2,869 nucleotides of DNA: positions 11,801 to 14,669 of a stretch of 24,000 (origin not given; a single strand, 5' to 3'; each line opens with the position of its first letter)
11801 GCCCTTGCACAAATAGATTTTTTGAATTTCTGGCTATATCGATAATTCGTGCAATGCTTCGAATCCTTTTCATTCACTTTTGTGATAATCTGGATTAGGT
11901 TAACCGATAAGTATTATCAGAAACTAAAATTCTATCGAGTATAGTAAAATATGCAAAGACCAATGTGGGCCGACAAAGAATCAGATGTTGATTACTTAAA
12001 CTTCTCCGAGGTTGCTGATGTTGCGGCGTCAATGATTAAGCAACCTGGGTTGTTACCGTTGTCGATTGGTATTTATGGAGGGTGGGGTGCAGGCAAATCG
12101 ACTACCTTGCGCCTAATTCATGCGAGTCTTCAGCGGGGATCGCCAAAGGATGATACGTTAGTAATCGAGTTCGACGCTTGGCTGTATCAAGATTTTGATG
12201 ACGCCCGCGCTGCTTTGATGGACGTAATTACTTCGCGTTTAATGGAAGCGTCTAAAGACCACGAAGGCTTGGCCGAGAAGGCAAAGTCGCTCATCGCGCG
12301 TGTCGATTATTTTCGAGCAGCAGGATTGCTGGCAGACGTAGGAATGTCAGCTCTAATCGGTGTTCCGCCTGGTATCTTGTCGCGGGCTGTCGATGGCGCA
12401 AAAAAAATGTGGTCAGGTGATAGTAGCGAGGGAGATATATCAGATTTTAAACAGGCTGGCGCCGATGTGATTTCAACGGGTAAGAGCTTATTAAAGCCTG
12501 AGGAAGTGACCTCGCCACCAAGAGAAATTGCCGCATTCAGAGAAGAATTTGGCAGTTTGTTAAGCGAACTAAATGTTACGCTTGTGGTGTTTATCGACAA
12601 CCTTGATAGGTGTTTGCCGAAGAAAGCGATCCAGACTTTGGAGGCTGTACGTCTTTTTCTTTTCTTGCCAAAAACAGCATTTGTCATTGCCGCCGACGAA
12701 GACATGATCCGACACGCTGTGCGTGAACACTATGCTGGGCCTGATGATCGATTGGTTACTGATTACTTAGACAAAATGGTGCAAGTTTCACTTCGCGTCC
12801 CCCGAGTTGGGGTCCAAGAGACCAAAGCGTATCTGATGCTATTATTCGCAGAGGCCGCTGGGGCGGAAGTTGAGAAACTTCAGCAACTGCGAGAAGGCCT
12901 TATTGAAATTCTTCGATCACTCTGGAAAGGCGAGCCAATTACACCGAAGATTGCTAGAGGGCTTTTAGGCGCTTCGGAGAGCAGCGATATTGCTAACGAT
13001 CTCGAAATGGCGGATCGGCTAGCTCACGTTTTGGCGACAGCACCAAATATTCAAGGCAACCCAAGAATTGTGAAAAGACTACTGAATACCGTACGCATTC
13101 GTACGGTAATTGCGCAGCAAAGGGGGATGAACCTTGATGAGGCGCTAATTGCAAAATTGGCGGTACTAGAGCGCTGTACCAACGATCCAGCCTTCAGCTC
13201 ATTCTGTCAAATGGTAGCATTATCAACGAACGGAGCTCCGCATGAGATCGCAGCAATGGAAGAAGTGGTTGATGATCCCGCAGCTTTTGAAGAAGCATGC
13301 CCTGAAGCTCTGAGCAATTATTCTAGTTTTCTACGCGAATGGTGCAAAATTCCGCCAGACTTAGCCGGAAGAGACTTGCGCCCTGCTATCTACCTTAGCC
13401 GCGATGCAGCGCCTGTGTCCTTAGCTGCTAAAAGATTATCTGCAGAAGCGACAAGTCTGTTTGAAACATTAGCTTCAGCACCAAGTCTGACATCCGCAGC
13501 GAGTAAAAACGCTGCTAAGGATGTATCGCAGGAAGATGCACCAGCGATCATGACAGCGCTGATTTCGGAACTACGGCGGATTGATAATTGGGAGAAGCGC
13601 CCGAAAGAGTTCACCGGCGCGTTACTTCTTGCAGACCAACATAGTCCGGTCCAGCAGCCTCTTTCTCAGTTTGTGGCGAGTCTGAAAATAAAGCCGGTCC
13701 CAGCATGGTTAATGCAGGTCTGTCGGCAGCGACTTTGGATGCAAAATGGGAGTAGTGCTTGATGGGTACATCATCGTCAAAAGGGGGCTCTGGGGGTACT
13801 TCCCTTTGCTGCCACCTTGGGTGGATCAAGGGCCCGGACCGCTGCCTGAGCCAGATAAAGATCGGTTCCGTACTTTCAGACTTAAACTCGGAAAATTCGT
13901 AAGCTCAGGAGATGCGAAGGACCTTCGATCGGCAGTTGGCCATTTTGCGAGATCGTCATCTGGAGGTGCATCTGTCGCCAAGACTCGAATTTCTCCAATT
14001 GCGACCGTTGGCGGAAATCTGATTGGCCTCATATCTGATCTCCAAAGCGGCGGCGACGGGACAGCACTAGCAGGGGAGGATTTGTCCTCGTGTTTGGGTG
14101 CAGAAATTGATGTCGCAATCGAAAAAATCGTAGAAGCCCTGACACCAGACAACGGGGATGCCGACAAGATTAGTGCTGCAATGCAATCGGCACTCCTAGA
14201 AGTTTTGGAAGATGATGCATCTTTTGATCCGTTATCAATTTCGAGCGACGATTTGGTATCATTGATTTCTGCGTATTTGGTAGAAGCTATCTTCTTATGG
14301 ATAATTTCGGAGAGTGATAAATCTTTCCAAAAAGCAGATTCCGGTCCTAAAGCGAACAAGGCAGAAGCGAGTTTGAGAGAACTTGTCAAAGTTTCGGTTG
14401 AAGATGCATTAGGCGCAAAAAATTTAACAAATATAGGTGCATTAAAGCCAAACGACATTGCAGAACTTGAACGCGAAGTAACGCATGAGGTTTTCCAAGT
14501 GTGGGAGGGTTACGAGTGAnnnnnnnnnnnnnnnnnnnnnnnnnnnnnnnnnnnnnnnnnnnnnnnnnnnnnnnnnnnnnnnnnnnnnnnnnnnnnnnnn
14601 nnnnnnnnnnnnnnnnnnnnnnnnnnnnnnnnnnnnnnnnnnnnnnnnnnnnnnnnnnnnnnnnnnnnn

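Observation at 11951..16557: Complete QatABCD-type operon (KAP NTPase, QatB, QueC-like enzyme, TatD)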

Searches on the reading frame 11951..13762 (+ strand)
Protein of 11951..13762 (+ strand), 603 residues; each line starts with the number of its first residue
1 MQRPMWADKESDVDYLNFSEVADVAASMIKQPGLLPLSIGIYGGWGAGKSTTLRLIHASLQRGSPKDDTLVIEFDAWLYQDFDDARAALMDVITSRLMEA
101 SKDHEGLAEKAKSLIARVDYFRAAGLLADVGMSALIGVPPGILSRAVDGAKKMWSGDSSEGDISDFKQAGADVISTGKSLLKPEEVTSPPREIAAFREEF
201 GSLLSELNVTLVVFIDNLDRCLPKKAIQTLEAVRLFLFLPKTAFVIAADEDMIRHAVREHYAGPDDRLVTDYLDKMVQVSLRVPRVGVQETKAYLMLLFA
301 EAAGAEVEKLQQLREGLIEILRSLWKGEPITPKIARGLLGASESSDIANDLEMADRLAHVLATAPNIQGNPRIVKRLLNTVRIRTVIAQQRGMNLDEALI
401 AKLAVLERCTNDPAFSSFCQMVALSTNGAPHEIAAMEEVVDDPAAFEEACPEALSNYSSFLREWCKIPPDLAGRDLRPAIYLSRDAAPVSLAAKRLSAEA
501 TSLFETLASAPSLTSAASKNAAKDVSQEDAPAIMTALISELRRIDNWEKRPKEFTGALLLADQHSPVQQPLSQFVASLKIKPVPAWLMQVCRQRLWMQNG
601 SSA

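Call 3: search_protein_families(library=padloc, proteins=[window:11951-13762:+], max_evalue=0.01)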
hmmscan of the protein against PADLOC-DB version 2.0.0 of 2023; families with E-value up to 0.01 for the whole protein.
window:11951-13762:+ (603 aa): 9 families
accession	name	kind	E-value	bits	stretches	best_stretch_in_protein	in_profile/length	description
PDLC02210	QatA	-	3.6e-195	647.9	1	5-598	1-592/593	-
PDLC02209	QatA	-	5.3e-114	380.1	1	7-593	4-604/646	-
PDLC02361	PifA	-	3.1e-28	96.8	1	10-286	13-256/720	PifA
PDLC04959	PDC-S20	-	3.6e-24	84.1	1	36-296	40-271/464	-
PDLC04957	PDC-S20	-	8.2e-15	53.2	2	208-285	181-257/446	-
PDLC04958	PDC-S20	-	4.2e-13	47.4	2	37-110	29-99/458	-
PDLC04956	PDC-S20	-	1.9e-11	42.1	1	41-290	38-259/450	-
PDLC00493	JetB1|JetB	-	8.7e-05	20.2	1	77-177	147-243/279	DUF4194 domain; MukE-like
PDLC04140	mad8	-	0.0025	15.4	1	39-126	30-123/314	mads_8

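Call 4: search_protein_families(library=pfam, proteins=[window:11951-13762:+], max_evalue=0.01)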
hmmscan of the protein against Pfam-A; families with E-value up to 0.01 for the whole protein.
window:11951-13762:+ (603 aa): 3 families
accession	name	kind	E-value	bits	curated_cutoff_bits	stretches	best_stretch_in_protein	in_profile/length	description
PF07693.20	KAP_NTPase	-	2.4e-53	181.8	20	1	20-385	3-290/293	KAP family P-loop domain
PF13401.12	AAA_22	-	0.00057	20.6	27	0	41-92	10-57/130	AAA domain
PF13191.12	AAA_16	-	0.00098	20.1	32.6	1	38-220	26-143/167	AAA ATPase domain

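Call 5: search_protein_families(library=ncbifam, proteins=[window:11951-13762:+], max_evalue=0.01)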
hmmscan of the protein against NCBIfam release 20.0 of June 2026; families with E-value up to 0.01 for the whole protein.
window:11951-13762:+ (603 aa): 3 families
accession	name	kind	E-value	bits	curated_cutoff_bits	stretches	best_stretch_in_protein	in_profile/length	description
NF041923.1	QatA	equivalog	2.5e-133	446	600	1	5-593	2-601/628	Qat anti-phage system ATPase QatA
NF047389.1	ATPase_Sll1717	subfamily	0.0057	15.8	75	0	45-226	38-203/454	P-loop ATPase, Sll1717 family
TIGR00554.2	panK_bact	equivalog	0.0072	15.6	235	0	34-90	80-136/310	type I pantothenate kinase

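Call 42: list_cluster_members(proteins=[P0001, window:11951-13759:+, window:17009-19504:-])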
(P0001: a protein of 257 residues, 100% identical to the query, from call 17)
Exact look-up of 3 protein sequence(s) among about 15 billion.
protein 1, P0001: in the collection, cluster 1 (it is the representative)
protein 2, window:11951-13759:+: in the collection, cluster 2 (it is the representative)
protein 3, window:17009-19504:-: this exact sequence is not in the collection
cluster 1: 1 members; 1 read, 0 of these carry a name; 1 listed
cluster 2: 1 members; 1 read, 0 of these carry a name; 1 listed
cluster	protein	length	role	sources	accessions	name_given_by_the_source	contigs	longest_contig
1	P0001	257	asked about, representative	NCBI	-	-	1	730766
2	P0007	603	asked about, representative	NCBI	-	-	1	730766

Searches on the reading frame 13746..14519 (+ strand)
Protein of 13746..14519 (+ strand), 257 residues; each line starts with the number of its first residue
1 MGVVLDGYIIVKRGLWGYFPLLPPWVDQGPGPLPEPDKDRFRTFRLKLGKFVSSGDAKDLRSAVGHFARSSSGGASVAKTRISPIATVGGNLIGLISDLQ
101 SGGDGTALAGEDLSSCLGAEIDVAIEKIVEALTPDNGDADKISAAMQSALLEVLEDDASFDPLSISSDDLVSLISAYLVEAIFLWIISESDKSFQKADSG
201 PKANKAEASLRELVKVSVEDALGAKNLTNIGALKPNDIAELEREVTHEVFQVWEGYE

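Call 3: search_protein_families(library=padloc, proteins=[window:13746-14519:+], max_evalue=0.01)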
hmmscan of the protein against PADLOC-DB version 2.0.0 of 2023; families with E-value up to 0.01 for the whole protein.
window:13746-14519:+ (257 aa): 3 families
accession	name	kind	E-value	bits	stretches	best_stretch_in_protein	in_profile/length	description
PDLC02212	QatB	-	1.6e-60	202.8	1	17-256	12-248/248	-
PDLC02213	QatB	-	8.4e-22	76.4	1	35-252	63-283/294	-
PDLC02211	QatB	-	1.9e-08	32.5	1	72-252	1-182/191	-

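Call 4: search_protein_families(library=pfam, proteins=[window:13746-14519:+], max_evalue=0.01)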
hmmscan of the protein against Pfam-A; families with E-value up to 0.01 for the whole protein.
window:13746-14519:+ (257 aa): 0 families

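Call 5: search_protein_families(library=ncbifam, proteins=[window:13746-14519:+], max_evalue=0.01)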
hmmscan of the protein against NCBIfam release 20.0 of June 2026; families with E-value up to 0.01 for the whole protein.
window:13746-14519:+ (257 aa): 1 family
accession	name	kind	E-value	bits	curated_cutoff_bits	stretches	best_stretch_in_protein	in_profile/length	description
NF041924.1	QatB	equivalog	3.5e-20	72.7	100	1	73-250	1-179/179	Qat anti-phage system associated protein QatB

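Call 17: find_homologous_proteins(query=window:13746-14516:+, max_evalue=0.00001)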
Query window:13746-14516:+ (257 aa): 6 proteins with E <= 0.00001 among 2517 candidates.
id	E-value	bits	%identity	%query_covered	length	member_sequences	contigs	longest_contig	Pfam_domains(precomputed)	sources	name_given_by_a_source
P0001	1.4e-161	554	100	100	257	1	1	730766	PF28083.1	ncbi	-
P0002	3.0e-135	468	88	93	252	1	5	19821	PF28083.1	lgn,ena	-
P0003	3.8e-64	235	57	75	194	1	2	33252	PF28083.1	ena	-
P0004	1.0e-46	178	36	92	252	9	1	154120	PF28083.1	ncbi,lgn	-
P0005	4.2e-25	107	29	93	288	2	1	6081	PF28083.1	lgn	-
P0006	4.8e-24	104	31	89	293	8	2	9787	PF28083.1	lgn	-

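Call 20: find_encoding_contigs(protein=P0002, flank=6000, max_places=6)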
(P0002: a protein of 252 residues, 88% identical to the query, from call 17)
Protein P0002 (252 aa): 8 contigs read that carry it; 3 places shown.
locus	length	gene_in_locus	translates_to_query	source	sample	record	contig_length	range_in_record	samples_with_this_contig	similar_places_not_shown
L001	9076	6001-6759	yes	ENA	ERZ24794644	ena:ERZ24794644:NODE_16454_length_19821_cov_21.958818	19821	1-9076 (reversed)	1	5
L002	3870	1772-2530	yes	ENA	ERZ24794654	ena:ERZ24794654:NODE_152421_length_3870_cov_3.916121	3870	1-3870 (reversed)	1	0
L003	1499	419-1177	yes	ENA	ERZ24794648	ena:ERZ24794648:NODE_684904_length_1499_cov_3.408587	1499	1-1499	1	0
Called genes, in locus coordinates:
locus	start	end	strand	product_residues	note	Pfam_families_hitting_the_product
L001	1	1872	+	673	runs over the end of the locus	-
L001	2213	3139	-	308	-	-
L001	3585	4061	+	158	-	-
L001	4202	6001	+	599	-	PF07693:KAP_NTPase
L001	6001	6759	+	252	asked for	PF28083:QatB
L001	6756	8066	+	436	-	PF06508:QueC (weak)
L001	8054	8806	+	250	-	PF01026:TatD_DNase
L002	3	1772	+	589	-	?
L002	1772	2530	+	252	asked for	PF28083:QatB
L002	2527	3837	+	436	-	PF06508:QueC (weak)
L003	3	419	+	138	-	?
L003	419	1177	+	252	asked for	PF28083:QatB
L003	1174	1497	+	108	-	?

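Call 21: find_encoding_contigs(protein=P0001, flank=10000, max_places=4)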
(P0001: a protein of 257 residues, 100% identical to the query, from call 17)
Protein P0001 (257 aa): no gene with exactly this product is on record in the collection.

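Call 23: find_encoding_contigs(protein=P0003, flank=6000, max_places=4)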
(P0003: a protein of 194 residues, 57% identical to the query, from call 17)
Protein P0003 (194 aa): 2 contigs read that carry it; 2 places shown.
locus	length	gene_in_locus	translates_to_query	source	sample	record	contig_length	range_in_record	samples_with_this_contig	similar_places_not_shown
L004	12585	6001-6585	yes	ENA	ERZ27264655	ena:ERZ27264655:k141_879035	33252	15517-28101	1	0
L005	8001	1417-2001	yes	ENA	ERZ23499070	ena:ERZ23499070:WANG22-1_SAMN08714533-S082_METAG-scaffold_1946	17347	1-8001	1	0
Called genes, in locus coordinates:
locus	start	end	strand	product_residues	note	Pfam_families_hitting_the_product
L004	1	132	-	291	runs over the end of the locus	PF01040:UbiA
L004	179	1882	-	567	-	PF00115:COX1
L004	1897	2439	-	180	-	-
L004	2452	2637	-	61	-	-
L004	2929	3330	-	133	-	-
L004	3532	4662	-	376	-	PF13102:Phage_int_SAM_5 (faint), PF00589:Phage_integrase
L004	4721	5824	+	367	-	PF07693:KAP_NTPase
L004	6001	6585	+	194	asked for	PF28083:QatB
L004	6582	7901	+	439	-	PF06508:QueC (faint)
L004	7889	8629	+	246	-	PF01026:TatD_DNase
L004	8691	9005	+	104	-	-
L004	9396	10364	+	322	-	PF00753:Lactamase_B (faint), PF13483:Lactamase_B_3, PF12706:Lactamase_B_2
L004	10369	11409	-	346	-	PF00561:Abhydrolase_1, PF12146:Hydrolase_4, PF12697:Abhydrolase_6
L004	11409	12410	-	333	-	PF00005:ABC_tran, PF13304:AAA_21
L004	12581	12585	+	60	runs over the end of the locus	PF10276:zf-CHCC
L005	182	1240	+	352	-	PF07693:KAP_NTPase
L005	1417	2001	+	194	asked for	PF28083:QatB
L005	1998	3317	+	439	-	PF06508:QueC (faint)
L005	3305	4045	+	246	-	PF01026:TatD_DNase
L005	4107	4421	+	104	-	-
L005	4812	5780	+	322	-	PF00753:Lactamase_B (faint), PF13483:Lactamase_B_3, PF12706:Lactamase_B_2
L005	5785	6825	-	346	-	PF00561:Abhydrolase_1, PF12146:Hydrolase_4, PF12697:Abhydrolase_6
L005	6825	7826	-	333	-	PF00005:ABC_tran, PF13304:AAA_21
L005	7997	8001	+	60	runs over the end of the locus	PF10276:zf-CHCC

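Call 24: find_encoding_contigs(protein=P0004, flank=6000, max_places=3)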
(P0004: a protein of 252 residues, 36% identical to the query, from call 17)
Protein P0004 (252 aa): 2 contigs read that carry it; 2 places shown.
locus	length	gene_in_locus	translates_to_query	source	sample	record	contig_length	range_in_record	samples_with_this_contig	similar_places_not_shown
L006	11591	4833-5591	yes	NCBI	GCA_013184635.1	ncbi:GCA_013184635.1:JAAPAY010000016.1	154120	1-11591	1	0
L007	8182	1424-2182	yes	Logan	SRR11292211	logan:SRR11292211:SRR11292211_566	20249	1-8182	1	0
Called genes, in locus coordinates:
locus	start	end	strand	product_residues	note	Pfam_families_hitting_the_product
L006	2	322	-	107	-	?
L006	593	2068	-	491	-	PF13250:SNIPE, PF10544:T5orf172, PF13455:MUG113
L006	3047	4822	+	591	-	PF07693:KAP_NTPase, PF13191:AAA_16 (weak)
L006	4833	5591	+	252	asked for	PF28083:QatB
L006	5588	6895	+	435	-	PF06508:QueC (weak)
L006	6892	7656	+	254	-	PF01026:TatD_DNase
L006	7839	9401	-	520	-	PF00589:Phage_integrase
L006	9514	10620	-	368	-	-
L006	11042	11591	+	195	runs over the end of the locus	-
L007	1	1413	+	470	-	?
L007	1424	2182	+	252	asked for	PF28083:QatB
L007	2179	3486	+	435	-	PF06508:QueC (weak)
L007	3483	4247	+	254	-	PF01026:TatD_DNase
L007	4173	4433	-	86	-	-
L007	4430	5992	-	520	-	PF00589:Phage_integrase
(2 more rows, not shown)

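Call 45: find_encoding_contigs(protein=P0007, flank=10000, max_places=3)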
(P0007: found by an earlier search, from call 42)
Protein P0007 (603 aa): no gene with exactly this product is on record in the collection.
